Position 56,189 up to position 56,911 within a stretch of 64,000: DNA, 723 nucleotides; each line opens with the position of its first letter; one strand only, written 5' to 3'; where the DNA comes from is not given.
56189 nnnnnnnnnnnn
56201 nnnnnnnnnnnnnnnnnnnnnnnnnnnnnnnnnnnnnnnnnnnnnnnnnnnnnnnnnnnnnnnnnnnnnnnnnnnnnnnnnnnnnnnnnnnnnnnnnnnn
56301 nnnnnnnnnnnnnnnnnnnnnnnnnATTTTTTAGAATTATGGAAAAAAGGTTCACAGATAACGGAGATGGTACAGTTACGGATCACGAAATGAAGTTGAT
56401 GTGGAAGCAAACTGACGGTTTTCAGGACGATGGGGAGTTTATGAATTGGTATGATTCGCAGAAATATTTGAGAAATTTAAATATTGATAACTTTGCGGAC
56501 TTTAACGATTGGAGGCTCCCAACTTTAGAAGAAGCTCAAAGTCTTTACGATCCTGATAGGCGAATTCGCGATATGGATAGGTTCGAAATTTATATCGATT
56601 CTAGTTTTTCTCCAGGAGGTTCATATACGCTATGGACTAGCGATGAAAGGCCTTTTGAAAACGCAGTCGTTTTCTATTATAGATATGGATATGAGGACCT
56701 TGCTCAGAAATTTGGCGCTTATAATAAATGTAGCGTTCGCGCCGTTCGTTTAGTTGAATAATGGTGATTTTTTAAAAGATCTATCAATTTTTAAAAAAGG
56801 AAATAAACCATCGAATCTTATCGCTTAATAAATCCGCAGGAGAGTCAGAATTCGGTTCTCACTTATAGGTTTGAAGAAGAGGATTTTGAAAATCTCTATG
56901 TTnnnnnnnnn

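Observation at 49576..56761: Array of eight DUF1566/Lcl-C-like (C-type-lectin-like) domains in seven ORFs, six of them without any export signal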

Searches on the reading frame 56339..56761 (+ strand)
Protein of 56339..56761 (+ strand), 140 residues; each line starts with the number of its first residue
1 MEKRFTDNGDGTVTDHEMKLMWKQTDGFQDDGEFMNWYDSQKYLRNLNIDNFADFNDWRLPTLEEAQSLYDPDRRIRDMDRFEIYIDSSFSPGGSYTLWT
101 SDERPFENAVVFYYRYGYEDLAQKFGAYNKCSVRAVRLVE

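Call 3: search_protein_families(library=pfam, proteins=[window:56339-56761:+], max_evalue=0.1)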
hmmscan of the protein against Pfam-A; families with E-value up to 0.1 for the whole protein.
window:56339-56761:+ (140 aa): 1 family
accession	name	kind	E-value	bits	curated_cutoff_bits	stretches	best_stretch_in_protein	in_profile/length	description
PF07603.17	Lcl_C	-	6.3e-19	68.8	34.9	1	11-137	1-117/117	Lcl C-terminal domain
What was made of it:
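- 56339..56761 (+): O7: leaderless acidic single-domain Lcl_C protein. PF07603 at 68.8 bits (call 3).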

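Call 8: find_encoding_contigs(protein=window:56339-56761:+, flank=10000, max_places=6)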
Protein window:56339-56761:+ (140 aa): 6 contigs read that carry it; 2 places shown.
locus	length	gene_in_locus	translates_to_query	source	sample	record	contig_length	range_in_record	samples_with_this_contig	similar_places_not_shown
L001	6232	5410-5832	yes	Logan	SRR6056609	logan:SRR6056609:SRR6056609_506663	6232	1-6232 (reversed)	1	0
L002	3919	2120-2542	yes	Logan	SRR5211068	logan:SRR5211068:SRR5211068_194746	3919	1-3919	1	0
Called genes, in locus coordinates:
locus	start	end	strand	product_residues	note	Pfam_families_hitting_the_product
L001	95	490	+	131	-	-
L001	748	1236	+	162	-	-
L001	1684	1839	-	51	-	-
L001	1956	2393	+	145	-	PF07603:Lcl_C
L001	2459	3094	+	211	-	PF07603:Lcl_C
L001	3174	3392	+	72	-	-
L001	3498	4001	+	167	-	PF07603:Lcl_C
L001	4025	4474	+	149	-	PF07603:Lcl_C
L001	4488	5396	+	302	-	PF07603:Lcl_C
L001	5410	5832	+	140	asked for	PF07603:Lcl_C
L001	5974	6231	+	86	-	?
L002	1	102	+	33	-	?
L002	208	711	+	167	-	PF07603:Lcl_C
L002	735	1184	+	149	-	PF07603:Lcl_C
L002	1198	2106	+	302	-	PF07603:Lcl_C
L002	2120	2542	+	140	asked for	PF07603:Lcl_C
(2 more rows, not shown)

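Call 19: find_homologous_proteins(query=window:56339-56761:+, max_evalue=0.00001)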
Query window:56339-56761:+ (140 aa): 276 proteins with E <= 0.00001 among 331 candidates; the best 120 are listed.
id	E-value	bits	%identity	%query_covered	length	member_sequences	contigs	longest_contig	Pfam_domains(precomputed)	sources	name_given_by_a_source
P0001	1.1e-84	300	91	100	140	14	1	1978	PF07603.18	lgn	-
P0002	5.1e-82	291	88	100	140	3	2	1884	PF07603.18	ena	-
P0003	2.4e-80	286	86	99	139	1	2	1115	PF07603.18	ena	-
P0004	4.4e-76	272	81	100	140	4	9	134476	PF07603.18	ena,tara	tara:strand:- start:185 stop:607 length:423 start_codon:yes stop_codon:yes gene_type:complete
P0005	2.3e-58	214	67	99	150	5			PF07603.18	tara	tara:strand:- start:3982 stop:4434 length:453 start_codon:yes stop_codon:yes gene_type:complete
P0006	1.5e-57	212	65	99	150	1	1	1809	PF07603.18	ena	-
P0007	4.5e-56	207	67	96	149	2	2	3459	PF07603.18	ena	-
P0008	1.1e-55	206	66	99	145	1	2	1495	PF07603.18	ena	-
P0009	5.3e-55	203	65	99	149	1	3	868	PF07603.18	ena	-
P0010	9.1e-52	193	64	96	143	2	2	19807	PF07603.18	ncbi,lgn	ncbi:MAG: DUF1566 domain-containing protein [Nitrospinales bacterium]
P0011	1.3e-51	192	63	99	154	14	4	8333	PF07603.18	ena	-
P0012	1.8e-51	192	64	95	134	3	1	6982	PF07603.18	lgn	-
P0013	3.3e-50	188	61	100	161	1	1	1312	PF07603.18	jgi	-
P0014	5.8e-50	187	62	99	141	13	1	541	PF07603.18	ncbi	-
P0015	1.7e-49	186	60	99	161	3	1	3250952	PF07603.18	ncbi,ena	-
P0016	2.1e-49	185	63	97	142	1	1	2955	PF07603.18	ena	-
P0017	2.2e-49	185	61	100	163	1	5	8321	PF07603.18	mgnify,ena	mgnify:CR=1 FL=1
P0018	2.2e-49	185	61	100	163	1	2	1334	PF07603.18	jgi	-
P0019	3.9e-49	184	62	99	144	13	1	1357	PF07603.18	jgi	-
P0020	4.0e-49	184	60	99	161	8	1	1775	PF07603.18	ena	-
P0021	4.8e-49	184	59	100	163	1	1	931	PF07603.18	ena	-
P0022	5.7e-49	184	59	99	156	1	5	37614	PF07603.18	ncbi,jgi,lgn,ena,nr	ncbi:MAG: hypothetical protein COV67_05395 [Nitrospinae bacterium CG11_big_fil_rev_8_21_14_0_20_56_8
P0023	8.6e-49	183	60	97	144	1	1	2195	PF07603.18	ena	-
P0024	9.7e-49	183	61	97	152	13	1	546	PF07603.18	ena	-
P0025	9.9e-49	183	59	100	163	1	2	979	PF07603.18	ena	-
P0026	1.1e-48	183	60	97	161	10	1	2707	PF07603.18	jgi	-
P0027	1.2e-48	183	62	99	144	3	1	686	PF07603.18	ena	-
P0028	1.2e-48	183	61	97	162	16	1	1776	PF07603.18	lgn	-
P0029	1.7e-48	182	58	99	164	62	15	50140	PF07603.18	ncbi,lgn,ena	-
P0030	1.9e-48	182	59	100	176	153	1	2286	PF07603.18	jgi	-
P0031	2.0e-48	182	60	99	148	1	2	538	PF07603.18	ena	-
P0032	2.0e-48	182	60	99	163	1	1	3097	PF07603.18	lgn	-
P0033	2.6e-48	182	58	99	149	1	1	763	PF07603.18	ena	-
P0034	2.8e-48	182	59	100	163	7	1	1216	PF07603.18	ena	-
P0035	4.8e-48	181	60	98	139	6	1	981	PF07603.18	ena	-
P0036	5.0e-48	181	58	99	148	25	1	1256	PF07603.18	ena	-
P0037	5.4e-48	181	60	99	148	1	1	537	PF07603.18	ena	-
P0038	5.4e-48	181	59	100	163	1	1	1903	PF07603.18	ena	-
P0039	5.4e-48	181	57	99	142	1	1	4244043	PF07603.18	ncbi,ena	-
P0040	5.4e-48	181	59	100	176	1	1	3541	PF07603.18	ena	-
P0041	5.7e-48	181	60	97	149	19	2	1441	PF07603.18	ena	-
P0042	6.1e-48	181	58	99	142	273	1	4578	PF07603.18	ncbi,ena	-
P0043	6.5e-48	181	62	97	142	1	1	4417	PF07603.18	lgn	-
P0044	6.5e-48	181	59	99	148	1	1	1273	PF07603.18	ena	-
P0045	6.8e-48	180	59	99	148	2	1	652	PF07603.18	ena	-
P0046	7.1e-48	180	59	100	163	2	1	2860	PF07603.18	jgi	-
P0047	7.2e-48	180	58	99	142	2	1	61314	PF07603.18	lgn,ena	-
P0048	7.4e-48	180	58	99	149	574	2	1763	PF07603.18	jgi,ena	jgi:hypothetical protein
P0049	7.5e-48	180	58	99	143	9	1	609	PF07603.18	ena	-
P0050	8.0e-48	180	59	100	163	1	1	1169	PF07603.18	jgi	-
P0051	8.3e-48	180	59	100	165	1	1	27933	PF07603.18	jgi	jgi:hypothetical protein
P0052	8.6e-48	180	58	99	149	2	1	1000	PF07603.18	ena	-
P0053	1.2e-47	180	60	97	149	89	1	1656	PF07603.18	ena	-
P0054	1.7e-47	179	59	97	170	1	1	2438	PF07603.18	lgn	-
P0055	1.7e-47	179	58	100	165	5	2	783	PF07603.18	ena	-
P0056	2.2e-47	179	58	100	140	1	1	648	PF07603.18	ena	-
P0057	2.3e-47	179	57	99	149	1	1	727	PF07603.18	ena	-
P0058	2.4e-47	179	57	99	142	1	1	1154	PF07603.18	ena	-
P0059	3.2e-47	178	60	97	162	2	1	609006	PF07603.18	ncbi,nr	ncbi:MAG: hypothetical protein NPINA01_23710 [Nitrospinaceae bacterium]|nr:MAG: hypothetical protein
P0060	4.3e-47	178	59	100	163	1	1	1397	PF07603.18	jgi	jgi:hypothetical protein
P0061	5.8e-47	177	60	94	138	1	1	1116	PF07603.18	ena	-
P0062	6.5e-47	177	57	99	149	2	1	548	PF07603.18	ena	-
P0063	6.7e-47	177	57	100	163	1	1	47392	PF07603.18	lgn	-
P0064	7.3e-47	177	57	99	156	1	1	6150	PF07603.18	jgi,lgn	jgi:hypothetical protein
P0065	1.0e-46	177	56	99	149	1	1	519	PF07603.18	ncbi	-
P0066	1.1e-46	177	58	99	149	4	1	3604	PF07603.18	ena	-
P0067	1.1e-46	177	59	97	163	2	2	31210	PF07603.18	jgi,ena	-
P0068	1.2e-46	176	58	97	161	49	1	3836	PF07603.18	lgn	-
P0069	1.3e-46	176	57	99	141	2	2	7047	PF07603.18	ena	-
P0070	1.4e-46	176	59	97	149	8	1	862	PF07603.18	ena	-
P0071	1.5e-46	176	58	99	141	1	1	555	PF07603.18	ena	-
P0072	1.5e-46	176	56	99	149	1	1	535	PF07603.18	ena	-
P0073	1.6e-46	176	57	99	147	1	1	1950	PF07603.18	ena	-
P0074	1.6e-46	176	56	100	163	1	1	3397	PF07603.18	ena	-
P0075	1.8e-46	176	56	99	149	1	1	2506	PF07603.18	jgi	-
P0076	1.8e-46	176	56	100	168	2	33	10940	PF07603.18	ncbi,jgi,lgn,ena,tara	tara:strand:+ start:173 stop:679 length:507 start_codon:yes stop_codon:yes gene_type:complete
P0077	2.0e-46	176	57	96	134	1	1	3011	PF07603.18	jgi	jgi:hypothetical protein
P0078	2.1e-46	176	59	96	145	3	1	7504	PF07603.18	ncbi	-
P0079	2.3e-46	176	58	99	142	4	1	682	PF07603.18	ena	-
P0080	2.5e-46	175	58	100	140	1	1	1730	PF07603.18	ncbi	-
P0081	2.5e-46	175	56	100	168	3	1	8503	PF07603.18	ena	-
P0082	2.7e-46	175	58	99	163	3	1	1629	PF07603.18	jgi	-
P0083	2.8e-46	175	57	100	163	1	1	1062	PF07603.18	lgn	-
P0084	2.9e-46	175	57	100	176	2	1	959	PF07603.18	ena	-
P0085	3.1e-46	175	56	100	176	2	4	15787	PF07603.18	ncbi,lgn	-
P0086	5.5e-46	174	59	97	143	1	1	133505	PF07603.18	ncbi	-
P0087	5.7e-46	174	65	81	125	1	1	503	PF07603.18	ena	-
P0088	6.0e-46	174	57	99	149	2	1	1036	PF07603.18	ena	-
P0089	8.3e-46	174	56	99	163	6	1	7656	PF07603.18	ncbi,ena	-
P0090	9.3e-46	174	54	99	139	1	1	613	PF07603.18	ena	-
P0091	1.1e-45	173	56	99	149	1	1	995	PF07603.18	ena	-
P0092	1.1e-45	173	59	100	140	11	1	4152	PF07603.18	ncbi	-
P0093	1.3e-45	173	56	99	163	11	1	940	PF07603.18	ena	-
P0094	1.5e-45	173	57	100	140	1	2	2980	PF07603.18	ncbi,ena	-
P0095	1.8e-45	173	56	100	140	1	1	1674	PF07603.18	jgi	-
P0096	1.8e-45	173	56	100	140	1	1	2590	PF07603.18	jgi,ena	-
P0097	1.9e-45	173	55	99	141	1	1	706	PF07603.18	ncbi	-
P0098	3.1e-45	172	56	99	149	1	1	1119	PF07603.18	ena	-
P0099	3.9e-45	172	56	100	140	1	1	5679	PF07603.18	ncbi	-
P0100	4.3e-45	171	57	97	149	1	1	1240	PF07603.18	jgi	-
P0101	4.4e-45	171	55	100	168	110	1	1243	PF07603.18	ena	-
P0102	4.5e-45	171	59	99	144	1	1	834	PF07603.18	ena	-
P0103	4.7e-45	171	56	97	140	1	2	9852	PF07603.18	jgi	-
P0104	5.1e-45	171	55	99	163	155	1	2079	PF07603.18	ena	-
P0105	5.2e-45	171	56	97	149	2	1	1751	PF07603.18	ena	-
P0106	5.5e-45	171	56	100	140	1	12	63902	PF07603.18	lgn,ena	-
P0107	5.5e-45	171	55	97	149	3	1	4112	PF07603.18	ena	-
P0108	6.6e-45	171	56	97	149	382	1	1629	PF07603.18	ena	-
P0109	6.6e-45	171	57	97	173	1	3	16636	PF07603.18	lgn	-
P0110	7.0e-45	171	56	100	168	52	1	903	PF07603.18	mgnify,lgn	mgnify:FL=1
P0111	7.5e-45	171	56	97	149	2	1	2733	PF07603.18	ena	-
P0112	8.0e-45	170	55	99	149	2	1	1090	PF07603.18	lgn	-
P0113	8.3e-45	170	56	100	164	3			PF07603.18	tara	tara:strand:- start:540 stop:1034 length:495 start_codon:yes stop_codon:yes gene_type:complete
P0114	8.9e-45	170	55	99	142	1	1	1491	PF07603.18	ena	-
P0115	1.2e-44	170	54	99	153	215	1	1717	PF07603.18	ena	-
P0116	1.5e-44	170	55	100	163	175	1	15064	PF07603.18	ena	-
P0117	1.6e-44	169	56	96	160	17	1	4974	PF07603.18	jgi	-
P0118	1.7e-44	169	55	99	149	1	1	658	PF07603.18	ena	-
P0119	1.7e-44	169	55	97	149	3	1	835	PF07603.18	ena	-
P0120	2.2e-44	169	53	99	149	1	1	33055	PF07603.18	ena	-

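Call 36: search_protein_representatives(alignment_id=A1)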
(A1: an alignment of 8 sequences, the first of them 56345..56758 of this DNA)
Query: 8 sequences, 138 profile positions. Proteins with E-value up to 0.001 (for the whole library): 30260; up to 1e-10: 9578; up to 1e-30: 373. The best 150 are listed.
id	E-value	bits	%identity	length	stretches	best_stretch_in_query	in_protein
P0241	2.6e-124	425.9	-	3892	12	32-137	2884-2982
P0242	4.6e-117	402.4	-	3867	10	4-135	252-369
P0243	4.7e-109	376.5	-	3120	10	1-132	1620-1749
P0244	4.0e-100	347.6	-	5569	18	6-135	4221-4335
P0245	6.4e-96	333.9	-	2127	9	2-136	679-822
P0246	5.9e-94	327.6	-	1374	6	2-74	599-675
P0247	7.4e-90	314.3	-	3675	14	9-137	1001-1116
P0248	2.0e-89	312.9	-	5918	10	4-135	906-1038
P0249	6.9e-88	307.9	-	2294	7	2-135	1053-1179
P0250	1.8e-87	306.6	-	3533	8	2-135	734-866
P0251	2.2e-87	306.3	-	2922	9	2-86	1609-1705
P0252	2.1e-85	299.9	-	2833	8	4-132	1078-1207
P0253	1.5e-83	293.9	-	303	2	2-137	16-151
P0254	3.0e-76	270.2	-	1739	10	2-100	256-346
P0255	3.6e-76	270.0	-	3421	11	2-135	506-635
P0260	7.2e-68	243.1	-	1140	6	2-136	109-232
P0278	1.4e-57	209.8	-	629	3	2-135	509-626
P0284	1.3e-55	203.4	-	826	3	2-136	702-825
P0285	5.2e-54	198.2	-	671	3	8-136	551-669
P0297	4.5e-51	188.7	-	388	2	2-135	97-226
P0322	2.3e-46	173.4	-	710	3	6-137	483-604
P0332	1.9e-45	170.5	-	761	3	1-135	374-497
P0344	1.2e-44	167.8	-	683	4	3-135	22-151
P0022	1.3e-43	164.5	-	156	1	1-137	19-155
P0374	8.8e-42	158.6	-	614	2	2-135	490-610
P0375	8.9e-42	158.6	-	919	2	2-137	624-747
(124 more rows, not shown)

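Call 37: predict_structure(alignment_id=A2)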
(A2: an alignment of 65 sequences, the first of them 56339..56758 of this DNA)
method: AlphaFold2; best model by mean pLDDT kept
length: 140 residues; sequences in the alignment: 65
mean_pLDDT: 95.6   pTM: 0.89
mean pLDDT of the five models: 95.6, 95.1, 95.2, 95.1, 94.7
residues with pLDDT >= 90: 130; 70-90: 7; 50-70: 3; < 50: 0
segments of 3 or more residues with pLDDT < 50: none
pLDDT, mean of each block of 10 residues (from residue 1): 90 98 98 95 98 98 98 96 97 96 97 97 84 96
secondary structure, 60 per line:
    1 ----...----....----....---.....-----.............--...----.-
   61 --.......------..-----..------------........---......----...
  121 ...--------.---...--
elements in order: E5-7 E12-15 E20-23 H27-31 H37-49 H63-69 E97-104 E108-113 E118-123 E136-138
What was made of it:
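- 56339..56761 (+): AlphaFold pLDDT 95.6 (call 37).
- On Pfam PF07603 Lcl_C / DUF1566: The O7 model has pLDDT 95.6 (call 37).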

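Call 40: fold_search(model_id=the predicted structure, library=pdb)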
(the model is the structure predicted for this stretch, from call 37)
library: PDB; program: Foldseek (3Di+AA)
matches with E <= 10: 208; with E <= 0.001: 0
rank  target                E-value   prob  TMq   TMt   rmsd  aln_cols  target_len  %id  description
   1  8q4e_A                1.6e-03  1.00  0.55  0.58   4.0       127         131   24  Structure of Legionella pneumophila Lcl C-terminal domain (released 2023-12-27)
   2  8oks_A                7.6e-03  1.00  0.49  0.60   6.7       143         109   17  Crystal structure of Bdellovibrio bacteriovorus Bd2740 C-terminal domain (released 2023-10-25)
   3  8oks_B                1.6e-02  0.99  0.49  0.60   6.9       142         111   17  Crystal structure of Bdellovibrio bacteriovorus Bd2740 C-terminal domain (released 2023-10-25)
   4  6qki_C                1.6e-02  0.98  0.51  0.20  11.7       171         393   13  Native structure of EgtB from Chloracidobacterium thermophilum, a type II sulfoxide synthase (released 2019-03-27)
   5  6qki_B                2.8e-02  0.94  0.49  0.20  12.1       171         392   13  Native structure of EgtB from Chloracidobacterium thermophilum, a type II sulfoxide synthase (released 2019-03-27)
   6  6qki_D                3.0e-02  0.93  0.49  0.19  12.2       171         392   13  Native structure of EgtB from Chloracidobacterium thermophilum, a type II sulfoxide synthase (released 2019-03-27)
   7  6qki_A                3.1e-02  0.93  0.49  0.20  12.1       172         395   13  Native structure of EgtB from Chloracidobacterium thermophilum, a type II sulfoxide synthase (released 2019-03-27)
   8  5aoh_B                3.6e-02  0.95  0.50  0.29   7.3       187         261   13  Crystal Structure of CarF (released 2017-01-25)
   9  6o6m_C                3.6e-02  0.92  0.48  0.19  12.1       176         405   13  The Structure of EgtB (Cabther) (released 2019-07-31)
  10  6o6l_C                5.2e-02  0.89  0.48  0.19  12.1       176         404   13  The Structure of EgtB(Cabther) in complex with Hercynine (released 2019-07-31)
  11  8qf6_C                5.5e-02  0.91  0.51  0.20   9.9       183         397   13  Sulfoxide synthase from Chloracidobacterium thermophilum, EgtB type II, in complex with iron and trimethylhistidine (released 2024-09-11)
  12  8qf6_B                6.2e-02  0.91  0.52  0.20   9.9       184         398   13  Sulfoxide synthase from Chloracidobacterium thermophilum, EgtB type II, in complex with iron and trimethylhistidine (released 2024-09-11)
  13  6o6m_D                6.2e-02  0.87  0.48  0.19  12.1       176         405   13  The Structure of EgtB (Cabther) (released 2019-07-31)
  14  6o6l_D                6.6e-02  0.85  0.49  0.19  10.2       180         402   14  The Structure of EgtB(Cabther) in complex with Hercynine (released 2019-07-31)
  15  6o6l_A                8.5e-02  0.82  0.49  0.19  10.1       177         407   15  The Structure of EgtB(Cabther) in complex with Hercynine (released 2019-07-31)
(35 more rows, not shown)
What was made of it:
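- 56339..56761 (+): Best PDB match is 8q4e, the Lcl C-terminal domain (call 40).
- On Pfam PF07603 Lcl_C / DUF1566: The top Foldseek PDB hit is 8q4e_A: probability 1.00, TM 0.55/0.58, rmsd 4.0 angstroms, 24% identity, E = 1.6e-3 (call 40).
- Closest known: Legionella pneumophila Lcl C-terminal domain. Same: Same Pfam family (call 3) and the best structural match (call 40).
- The O7 model has pLDDT 95.6, and its best PDB match is Lcl-CTD 8q4e (probability 1.00, TM 0.55/0.58), followed by Bd2740-C and the FGE/EgtB lectin folds (calls 37, 40). Structural matches after Lcl include EgtB, FGE, SenA, PvdO and CarF (call 40). The FGE/EgtB matches have TM of about 0.5 on the query and 0.2 on the target, with rmsd of 6-12 angstroms (call 40).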

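Call 41: search_protein_families(library=padloc, proteins=[window:56339-56761:+], max_evalue=0.01)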
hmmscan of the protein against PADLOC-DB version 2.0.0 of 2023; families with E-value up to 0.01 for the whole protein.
window:56339-56761:+ (140 aa): 0 families

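Call 42: search_protein_families(library=ncbifam, proteins=[window:56339-56761:+], max_evalue=0.01)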
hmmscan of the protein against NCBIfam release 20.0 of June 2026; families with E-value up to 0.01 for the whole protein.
window:56339-56761:+ (140 aa): 1 family
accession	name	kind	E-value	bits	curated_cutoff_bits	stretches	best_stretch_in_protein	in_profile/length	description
NF047850.1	Lsa25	exception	8.8e-05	22.4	260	0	3-25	29-51/207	surface adhesin Lsa25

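Call 46: search_protein_families(library=pfam, proteins=[P0284, P0374, P0375, P0278, P0297, P0344, P0332, P0285, P0322, P0260], max_evalue=0.0001)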
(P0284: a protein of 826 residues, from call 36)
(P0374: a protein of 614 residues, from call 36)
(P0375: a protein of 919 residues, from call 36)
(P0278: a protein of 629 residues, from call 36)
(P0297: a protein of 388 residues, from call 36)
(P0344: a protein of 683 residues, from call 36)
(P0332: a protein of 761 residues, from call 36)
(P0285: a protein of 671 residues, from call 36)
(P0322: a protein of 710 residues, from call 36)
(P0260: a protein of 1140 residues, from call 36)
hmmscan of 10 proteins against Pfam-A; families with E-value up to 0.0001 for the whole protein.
P0284 (826 aa): 3 families
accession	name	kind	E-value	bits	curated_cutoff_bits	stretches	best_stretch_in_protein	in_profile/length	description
PF07603.17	Lcl_C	-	2.4e-69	231.4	34.9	3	332-445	1-117/117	Lcl C-terminal domain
PF00069.31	Pkinase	-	1.2e-40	140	31.7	1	18-252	2-252/263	Protein kinase domain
PF07714.23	PK_Tyr_Ser-Thr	-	9.1e-25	87.9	23.1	1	20-251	4-248/258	Protein tyrosine and serine/threonine kinase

P0374 (614 aa): 3 families
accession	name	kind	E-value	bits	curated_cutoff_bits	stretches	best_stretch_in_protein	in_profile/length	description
PF07603.17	Lcl_C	-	4.7e-50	169.2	34.9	2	252-365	1-117/117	Lcl C-terminal domain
PF13676.11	TIR_2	-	6.9e-20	72.2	28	1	23-125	1-104/122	TIR domain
PF08937.16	ThsB_TIR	-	1.2e-06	29.3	21.2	1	24-111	1-98/100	Thoeris protein ThsB, TIR-like domain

P0375 (919 aa): 2 families
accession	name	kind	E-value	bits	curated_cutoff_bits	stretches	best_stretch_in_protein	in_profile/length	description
PF07603.17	Lcl_C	-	4.4e-43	146.7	34.9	2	631-745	1-117/117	Lcl C-terminal domain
PF13676.11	TIR_2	-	2.2e-22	80.3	28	1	24-148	1-122/122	TIR domain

P0278 (629 aa): 3 families
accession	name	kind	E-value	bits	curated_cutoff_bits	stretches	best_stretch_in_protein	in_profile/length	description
PF07603.17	Lcl_C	-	6.9e-73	242.8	34.9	3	516-626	1-117/117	Lcl C-terminal domain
PF10544.15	T5orf172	-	1.3e-14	55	20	1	5-89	1-99/101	T5orf172 domain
PF13455.12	MUG113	-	4.9e-10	40.3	22.3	1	19-89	1-72/73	Meiotically up-regulated gene 113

P0297 (388 aa): 1 family
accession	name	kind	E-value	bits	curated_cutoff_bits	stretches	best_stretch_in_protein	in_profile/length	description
PF07603.17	Lcl_C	-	1.3e-27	96.8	34.9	2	104-209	1-102/117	Lcl C-terminal domain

P0344 (683 aa): 1 family
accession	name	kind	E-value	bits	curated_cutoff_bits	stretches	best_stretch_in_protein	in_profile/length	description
PF07603.17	Lcl_C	-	5.8e-121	397.9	34.9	4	28-151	1-117/117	Lcl C-terminal domain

P0332 (761 aa): 1 family
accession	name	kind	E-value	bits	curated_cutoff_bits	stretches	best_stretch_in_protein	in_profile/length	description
PF07603.17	Lcl_C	-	6.7e-77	255.8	34.9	3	382-497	1-117/117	Lcl C-terminal domain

P0285 (671 aa): 1 family
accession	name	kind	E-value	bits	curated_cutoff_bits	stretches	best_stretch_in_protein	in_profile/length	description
PF07603.17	Lcl_C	-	4.6e-73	243.4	34.9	3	58-173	2-117/117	Lcl C-terminal domain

P0322 (710 aa): 1 family
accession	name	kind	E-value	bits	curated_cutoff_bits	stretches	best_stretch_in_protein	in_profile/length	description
PF07603.17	Lcl_C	-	1.9e-61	205.9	34.9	3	487-602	2-117/117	Lcl C-terminal domain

P0260 (1140 aa): 1 family
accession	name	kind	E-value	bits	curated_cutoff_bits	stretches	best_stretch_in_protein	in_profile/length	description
PF07603.17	Lcl_C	-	7.7e-185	603.9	34.9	6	897-1008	2-117/117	Lcl C-terminal domain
